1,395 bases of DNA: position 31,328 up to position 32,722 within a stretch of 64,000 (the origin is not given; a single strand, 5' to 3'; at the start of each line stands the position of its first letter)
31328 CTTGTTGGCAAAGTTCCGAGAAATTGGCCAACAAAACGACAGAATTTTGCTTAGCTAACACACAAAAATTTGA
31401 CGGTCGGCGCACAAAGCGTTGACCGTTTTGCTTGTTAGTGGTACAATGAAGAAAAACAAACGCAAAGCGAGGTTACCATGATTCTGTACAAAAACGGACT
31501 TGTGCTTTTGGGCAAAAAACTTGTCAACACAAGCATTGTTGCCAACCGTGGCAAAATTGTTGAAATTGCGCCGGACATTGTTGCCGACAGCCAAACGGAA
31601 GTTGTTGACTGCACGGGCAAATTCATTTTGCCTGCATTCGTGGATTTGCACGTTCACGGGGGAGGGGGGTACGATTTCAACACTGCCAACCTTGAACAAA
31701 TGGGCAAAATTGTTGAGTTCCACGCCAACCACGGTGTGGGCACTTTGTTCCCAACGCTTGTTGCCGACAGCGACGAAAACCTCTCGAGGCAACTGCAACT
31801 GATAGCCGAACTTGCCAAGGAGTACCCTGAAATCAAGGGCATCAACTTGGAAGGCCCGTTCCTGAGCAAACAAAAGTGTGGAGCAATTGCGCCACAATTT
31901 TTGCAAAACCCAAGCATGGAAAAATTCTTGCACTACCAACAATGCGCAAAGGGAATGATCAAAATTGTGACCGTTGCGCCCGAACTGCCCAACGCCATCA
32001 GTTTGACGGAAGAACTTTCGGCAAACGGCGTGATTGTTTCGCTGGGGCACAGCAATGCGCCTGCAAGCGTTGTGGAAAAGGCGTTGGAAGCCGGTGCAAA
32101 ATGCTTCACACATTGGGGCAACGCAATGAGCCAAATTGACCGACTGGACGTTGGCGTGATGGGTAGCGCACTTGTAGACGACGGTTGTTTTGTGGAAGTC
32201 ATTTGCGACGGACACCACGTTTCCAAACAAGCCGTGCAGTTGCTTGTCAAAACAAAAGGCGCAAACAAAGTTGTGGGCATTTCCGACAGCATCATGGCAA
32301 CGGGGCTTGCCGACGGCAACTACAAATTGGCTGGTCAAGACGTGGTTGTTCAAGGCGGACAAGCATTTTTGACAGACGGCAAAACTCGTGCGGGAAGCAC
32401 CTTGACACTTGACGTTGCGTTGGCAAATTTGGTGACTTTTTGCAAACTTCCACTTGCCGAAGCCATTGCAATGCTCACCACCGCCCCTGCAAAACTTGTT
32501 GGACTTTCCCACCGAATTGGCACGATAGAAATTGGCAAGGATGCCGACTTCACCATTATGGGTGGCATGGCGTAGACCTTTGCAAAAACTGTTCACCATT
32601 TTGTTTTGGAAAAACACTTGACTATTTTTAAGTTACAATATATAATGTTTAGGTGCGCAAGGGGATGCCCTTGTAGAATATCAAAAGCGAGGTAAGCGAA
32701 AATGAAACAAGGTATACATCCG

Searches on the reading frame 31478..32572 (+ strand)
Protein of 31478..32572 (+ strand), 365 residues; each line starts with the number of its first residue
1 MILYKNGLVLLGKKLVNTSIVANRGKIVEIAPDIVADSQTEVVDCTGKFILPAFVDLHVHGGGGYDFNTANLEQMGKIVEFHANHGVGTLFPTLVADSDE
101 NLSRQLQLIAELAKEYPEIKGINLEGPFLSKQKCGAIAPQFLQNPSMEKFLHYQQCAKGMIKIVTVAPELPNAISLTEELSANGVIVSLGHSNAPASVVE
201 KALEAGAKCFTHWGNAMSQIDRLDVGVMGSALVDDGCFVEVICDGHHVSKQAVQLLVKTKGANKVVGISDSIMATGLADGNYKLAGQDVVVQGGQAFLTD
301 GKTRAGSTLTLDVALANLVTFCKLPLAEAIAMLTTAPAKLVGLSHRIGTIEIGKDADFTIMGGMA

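Call 9: search_protein_families(library=pfam, proteins=[window:31478-32572:+])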
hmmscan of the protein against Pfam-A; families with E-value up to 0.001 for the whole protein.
window:31478-32572:+ (365 aa): 2 families
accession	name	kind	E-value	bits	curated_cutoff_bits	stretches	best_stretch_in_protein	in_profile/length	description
PF01979.26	Amidohydro_1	-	8.8e-20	71.7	25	1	49-361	1-318/345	Amidohydrolase family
PF07969.17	Amidohydro_3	-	1e-16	61.9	29.7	2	323-360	406-443/472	Amidohydrolase family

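Call 67: search_protein_families(library=ncbifam, proteins=[window:31478-32572:+])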
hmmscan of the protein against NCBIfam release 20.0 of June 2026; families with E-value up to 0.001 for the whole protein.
window:31478-32572:+ (365 aa): 58 families (the best 25 are shown)
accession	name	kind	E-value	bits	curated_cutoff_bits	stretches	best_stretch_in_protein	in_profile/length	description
TIGR00221.1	nagA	equivalog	9.1e-85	284.9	225.65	1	5-361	8-366/380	N-acetylglucosamine-6-phosphate deacetylase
NF008371.0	PRK11170.1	equivalog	2.9e-57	194.3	483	1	9-361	9-363/382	N-acetylglucosamine-6-phosphate deacetylase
NF004839.0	PRK06189.1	equivalog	7.7e-14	51.2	631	2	4-60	7-62/451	allantoinase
NF006689.0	PRK09237.1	equivalog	1.1e-13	50.5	371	2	4-65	7-70/383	amidohydrolase/deacetylase family metallohydrolase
NF011990.0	PRK15446.2-6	subfamily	1.9e-13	49.9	233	2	322-360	324-362/390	alpha-D-ribose 1-methylphosphonate 5-triphosphate diphosphatase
TIGR03178.1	allantoinase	equivalog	6.7e-13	48.2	357.85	2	3-60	3-59/441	allantoinase AllB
TIGR02318.1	phosphono_phnM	equivalog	3.4e-12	46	390.55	2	323-360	319-355/376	phosphonate metabolism protein PhnM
TIGR02033.1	D-hydantoinase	equivalog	1.2e-11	44.3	393.25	1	2-113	1-111/454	dihydropyrimidinase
NF006844.0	PRK09357.2-5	equivalog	3.1e-11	42.9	701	1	1-60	3-63/422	dihydroorotase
NF011984.0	PRK15446.1-5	equivalog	1.2e-10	40.7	260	2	316-358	315-356/379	alpha-D-ribose 1-methylphosphonate 5-triphosphate diphosphatase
NF006056.0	PRK08204.1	subfamily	1.8e-10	40.2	391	1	18-60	25-66/449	hypothetical protein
NF011989.0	PRK15446.2-5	equivalog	2.6e-10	39.6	565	2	5-59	8-61/385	alpha-D-ribose 1-methylphosphonate 5-triphosphate diphosphatase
NF006839.0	PRK09357.1-4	equivalog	2.9e-10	39.3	576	1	1-60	1-61/422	dihydroorotase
TIGR00857.1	pyrC_multi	subfamily_domain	6e-10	38.7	279.05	1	16-62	4-49/412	dihydroorotase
NF005759.0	PRK07583.1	equivalog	6.9e-10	38.2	403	1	13-64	36-87/438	cytosine deaminase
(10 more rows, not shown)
